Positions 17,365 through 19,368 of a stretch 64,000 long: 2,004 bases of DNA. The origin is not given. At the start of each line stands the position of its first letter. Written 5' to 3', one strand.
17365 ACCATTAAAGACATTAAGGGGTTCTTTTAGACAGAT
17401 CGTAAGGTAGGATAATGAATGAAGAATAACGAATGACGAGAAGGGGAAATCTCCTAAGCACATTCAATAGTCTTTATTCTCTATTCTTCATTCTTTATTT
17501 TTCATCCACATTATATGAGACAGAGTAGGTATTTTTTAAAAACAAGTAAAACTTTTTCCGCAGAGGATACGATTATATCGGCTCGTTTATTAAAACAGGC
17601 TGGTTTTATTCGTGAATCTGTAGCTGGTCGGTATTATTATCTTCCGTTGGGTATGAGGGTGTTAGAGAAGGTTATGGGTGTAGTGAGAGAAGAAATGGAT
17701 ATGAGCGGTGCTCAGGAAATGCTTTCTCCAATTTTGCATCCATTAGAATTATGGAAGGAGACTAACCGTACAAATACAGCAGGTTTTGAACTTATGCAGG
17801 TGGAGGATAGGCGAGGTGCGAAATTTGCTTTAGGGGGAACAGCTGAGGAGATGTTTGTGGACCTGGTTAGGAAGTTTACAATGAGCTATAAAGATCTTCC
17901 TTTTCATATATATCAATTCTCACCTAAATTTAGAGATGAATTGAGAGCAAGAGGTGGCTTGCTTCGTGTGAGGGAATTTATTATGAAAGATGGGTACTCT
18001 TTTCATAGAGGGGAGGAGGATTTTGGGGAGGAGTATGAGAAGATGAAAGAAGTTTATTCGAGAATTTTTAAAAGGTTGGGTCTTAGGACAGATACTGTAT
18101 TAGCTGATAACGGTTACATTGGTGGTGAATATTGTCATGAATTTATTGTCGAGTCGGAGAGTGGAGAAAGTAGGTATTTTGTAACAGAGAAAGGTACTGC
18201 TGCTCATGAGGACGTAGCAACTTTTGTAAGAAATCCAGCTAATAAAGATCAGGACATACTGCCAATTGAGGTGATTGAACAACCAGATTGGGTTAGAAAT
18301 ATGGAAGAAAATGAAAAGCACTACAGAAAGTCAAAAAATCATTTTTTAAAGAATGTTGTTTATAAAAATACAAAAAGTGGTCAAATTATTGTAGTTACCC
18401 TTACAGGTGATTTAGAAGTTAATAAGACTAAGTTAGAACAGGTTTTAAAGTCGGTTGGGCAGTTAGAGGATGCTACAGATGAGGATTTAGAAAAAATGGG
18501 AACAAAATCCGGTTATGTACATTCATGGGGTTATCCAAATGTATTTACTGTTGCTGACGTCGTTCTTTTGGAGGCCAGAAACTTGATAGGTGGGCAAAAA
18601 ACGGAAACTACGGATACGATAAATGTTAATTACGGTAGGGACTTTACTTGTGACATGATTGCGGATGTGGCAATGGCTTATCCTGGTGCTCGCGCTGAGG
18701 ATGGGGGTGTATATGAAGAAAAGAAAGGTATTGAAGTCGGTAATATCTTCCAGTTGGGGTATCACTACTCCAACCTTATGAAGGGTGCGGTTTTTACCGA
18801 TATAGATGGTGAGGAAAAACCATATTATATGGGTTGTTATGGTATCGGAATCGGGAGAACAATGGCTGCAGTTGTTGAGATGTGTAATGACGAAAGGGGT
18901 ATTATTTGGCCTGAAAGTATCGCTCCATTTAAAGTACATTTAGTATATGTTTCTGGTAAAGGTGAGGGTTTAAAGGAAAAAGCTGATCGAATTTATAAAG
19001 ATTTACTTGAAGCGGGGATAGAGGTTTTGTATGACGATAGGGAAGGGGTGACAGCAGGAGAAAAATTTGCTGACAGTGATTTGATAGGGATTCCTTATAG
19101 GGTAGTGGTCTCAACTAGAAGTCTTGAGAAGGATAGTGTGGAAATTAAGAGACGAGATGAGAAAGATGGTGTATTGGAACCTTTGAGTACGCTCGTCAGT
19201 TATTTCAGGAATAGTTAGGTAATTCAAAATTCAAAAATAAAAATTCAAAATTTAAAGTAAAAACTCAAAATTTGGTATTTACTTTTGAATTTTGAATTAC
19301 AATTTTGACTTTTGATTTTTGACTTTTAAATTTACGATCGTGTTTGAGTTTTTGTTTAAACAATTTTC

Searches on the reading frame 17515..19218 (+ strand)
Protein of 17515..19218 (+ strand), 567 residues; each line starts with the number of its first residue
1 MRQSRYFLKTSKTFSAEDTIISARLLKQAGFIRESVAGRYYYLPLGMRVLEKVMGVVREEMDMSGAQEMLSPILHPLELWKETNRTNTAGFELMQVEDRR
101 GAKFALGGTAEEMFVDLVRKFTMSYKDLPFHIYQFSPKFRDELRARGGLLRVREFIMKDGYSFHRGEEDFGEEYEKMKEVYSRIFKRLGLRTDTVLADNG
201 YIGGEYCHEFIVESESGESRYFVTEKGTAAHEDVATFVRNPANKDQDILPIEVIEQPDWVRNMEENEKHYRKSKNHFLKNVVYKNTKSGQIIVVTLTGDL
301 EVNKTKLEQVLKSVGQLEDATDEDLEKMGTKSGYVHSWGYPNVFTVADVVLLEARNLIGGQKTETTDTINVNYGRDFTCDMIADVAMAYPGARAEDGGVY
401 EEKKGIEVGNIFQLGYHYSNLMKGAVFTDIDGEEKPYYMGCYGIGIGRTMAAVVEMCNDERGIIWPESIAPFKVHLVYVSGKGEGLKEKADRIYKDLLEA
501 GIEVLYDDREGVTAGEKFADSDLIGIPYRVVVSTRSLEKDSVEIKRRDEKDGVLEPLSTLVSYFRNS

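Call 70: search_protein_families(library=pfam, proteins=[window:17515-19218:+], max_evalue=0.00001)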
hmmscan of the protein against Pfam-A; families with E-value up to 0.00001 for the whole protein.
window:17515-19218:+ (567 aa): 3 families
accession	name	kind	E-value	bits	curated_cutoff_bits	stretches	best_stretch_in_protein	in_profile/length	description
PF00587.30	tRNA-synt_2b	-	3.2e-30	106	29.3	1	96-455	3-177/179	tRNA synthetase class II core domain (G, H, P, S and T)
PF03129.25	HGTP_anticodon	-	3.4e-19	69.2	21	1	473-566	1-93/94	Anticodon binding domain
PF04073.20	tRNA_edit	-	4.5e-10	40.1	25.5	1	259-368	3-113/123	Aminoacyl-tRNA editing domain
